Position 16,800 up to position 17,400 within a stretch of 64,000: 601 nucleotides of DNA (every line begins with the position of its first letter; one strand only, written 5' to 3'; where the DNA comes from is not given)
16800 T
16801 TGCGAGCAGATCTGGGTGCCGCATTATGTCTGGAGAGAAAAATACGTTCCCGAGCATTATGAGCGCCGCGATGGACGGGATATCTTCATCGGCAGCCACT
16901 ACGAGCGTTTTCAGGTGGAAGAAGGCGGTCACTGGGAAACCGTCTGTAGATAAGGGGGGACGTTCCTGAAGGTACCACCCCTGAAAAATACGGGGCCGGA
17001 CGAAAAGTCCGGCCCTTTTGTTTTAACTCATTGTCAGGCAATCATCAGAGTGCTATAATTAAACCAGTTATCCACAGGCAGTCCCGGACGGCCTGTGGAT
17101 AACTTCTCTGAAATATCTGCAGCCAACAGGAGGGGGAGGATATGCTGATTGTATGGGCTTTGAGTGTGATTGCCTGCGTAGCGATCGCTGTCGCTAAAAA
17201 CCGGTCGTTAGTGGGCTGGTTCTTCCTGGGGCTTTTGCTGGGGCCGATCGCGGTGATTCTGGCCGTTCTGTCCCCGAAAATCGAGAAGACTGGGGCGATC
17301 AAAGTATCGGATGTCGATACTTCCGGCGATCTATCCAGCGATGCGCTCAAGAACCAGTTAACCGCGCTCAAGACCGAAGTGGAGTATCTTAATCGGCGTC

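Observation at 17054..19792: Duplicated ~75-nt 5' leader with a DnaA-box-containing perfect palindrome upstream of two adjacent genes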

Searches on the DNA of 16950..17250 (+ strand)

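Call 6: search_rna_families(source=window, start=16950, end=17250, threshold=evalue, max_evalue=10, show_alignments=3)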
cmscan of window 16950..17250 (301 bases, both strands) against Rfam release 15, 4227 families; matches with E-value up to 10: 12.
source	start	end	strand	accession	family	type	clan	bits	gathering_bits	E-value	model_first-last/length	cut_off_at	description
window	16958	17030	+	RF00519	suhB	Gene; sRNA;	CL00108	25.8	41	0.0019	1-77/77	no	Makes More Granules Regulator RNA (mmgR)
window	17067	17103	-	RF00990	mir-552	Gene; miRNA;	-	23.8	100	0.014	1-83/83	no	mir-552 microRNA precursor family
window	16987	17110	-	RF02901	AaHKsRNA41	Gene; sRNA;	-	22.5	97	0.0027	1-187/187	no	Aggregatibacter sRNA 41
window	16969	17014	-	RF02843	RefA5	Gene; antisense;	-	18.5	91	0.2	1-68/68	no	Enterococcus sRNA A5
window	16950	17030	+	RF00121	MicC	Gene; sRNA;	-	18.4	90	2.2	22-123/123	5'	MicC RNA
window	17061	17125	-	RF01206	snoR109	Gene; snRNA; snoRNA; HACA-box;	-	18.2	34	1.4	1-92/92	no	Small nucleolar RNA snoR109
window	16963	17017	+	RF01519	CC0196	Gene; sRNA;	-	17.3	35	0.11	1-58/58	no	Caulobacter sRNA CC0196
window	16994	17014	-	RF02784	SorX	Gene; sRNA;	-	15.5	46.6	0.29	47-67/73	no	Singlet oxygen resistance RNA X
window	16950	17021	+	RF02901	AaHKsRNA41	Gene; sRNA;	-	15.4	97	0.24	117-187/187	5'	Aggregatibacter sRNA 41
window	17074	17096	+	RF02261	MAT2A_B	Cis-reg;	-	14.8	45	3.5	1-64/64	no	MAT2A 3'UTR stem loop B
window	17027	17114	+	RF02403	Afu_328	Gene; snRNA; snoRNA; CD-box;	-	14.6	70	9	1-73/73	no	A. fumigatus snoRNA Afu_328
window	16963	17020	+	RF02784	SorX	Gene; sRNA;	-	10.8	46.6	7.3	1-73/73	no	Singlet oxygen resistance RNA X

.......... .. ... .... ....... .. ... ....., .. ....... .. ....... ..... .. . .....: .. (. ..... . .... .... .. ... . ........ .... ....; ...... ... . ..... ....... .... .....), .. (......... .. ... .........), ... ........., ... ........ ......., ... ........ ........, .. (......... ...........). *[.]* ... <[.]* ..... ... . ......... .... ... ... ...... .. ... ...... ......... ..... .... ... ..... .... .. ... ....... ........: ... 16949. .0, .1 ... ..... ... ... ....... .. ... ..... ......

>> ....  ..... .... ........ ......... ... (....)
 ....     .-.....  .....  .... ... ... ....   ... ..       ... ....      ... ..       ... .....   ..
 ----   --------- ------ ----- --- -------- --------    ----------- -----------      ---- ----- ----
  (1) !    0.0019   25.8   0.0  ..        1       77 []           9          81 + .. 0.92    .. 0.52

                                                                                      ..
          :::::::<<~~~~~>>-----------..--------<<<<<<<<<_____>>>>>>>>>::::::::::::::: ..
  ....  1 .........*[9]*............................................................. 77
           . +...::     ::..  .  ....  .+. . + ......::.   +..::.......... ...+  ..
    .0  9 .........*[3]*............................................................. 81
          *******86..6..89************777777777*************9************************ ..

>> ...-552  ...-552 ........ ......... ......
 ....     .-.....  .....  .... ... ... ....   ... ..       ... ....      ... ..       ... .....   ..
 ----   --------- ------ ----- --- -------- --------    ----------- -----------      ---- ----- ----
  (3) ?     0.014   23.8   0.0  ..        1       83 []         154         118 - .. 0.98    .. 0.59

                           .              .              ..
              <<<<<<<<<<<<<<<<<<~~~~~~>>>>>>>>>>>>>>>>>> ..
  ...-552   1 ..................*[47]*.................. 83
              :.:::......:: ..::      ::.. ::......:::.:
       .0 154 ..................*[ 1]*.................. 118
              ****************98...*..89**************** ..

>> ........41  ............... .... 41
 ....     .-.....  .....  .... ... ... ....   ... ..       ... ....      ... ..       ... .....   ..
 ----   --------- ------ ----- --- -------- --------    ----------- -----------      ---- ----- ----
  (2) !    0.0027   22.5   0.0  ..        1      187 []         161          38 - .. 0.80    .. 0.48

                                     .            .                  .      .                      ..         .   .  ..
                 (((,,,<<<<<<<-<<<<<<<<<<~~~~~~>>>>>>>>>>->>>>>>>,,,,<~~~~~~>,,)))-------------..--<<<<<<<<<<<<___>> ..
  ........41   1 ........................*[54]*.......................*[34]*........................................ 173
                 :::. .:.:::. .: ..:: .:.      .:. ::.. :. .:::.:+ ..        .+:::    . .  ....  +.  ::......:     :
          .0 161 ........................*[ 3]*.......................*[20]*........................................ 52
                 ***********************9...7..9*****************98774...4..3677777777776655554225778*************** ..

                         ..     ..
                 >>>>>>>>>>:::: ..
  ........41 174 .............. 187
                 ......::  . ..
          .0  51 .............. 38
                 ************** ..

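Call 68: search_dna_similar(query=window:17020-17145:+, collection=plasmids, mode=distant, max_evalue=0.01, max_rows=10)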
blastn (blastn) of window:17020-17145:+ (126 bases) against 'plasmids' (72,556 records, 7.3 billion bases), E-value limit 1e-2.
No match.

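Call 69: search_dna_similar(query=window:17020-17145:+, collection=phages, mode=distant, max_evalue=0.01, max_rows=10)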
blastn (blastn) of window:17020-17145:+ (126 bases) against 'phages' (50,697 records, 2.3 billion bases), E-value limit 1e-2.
No match.
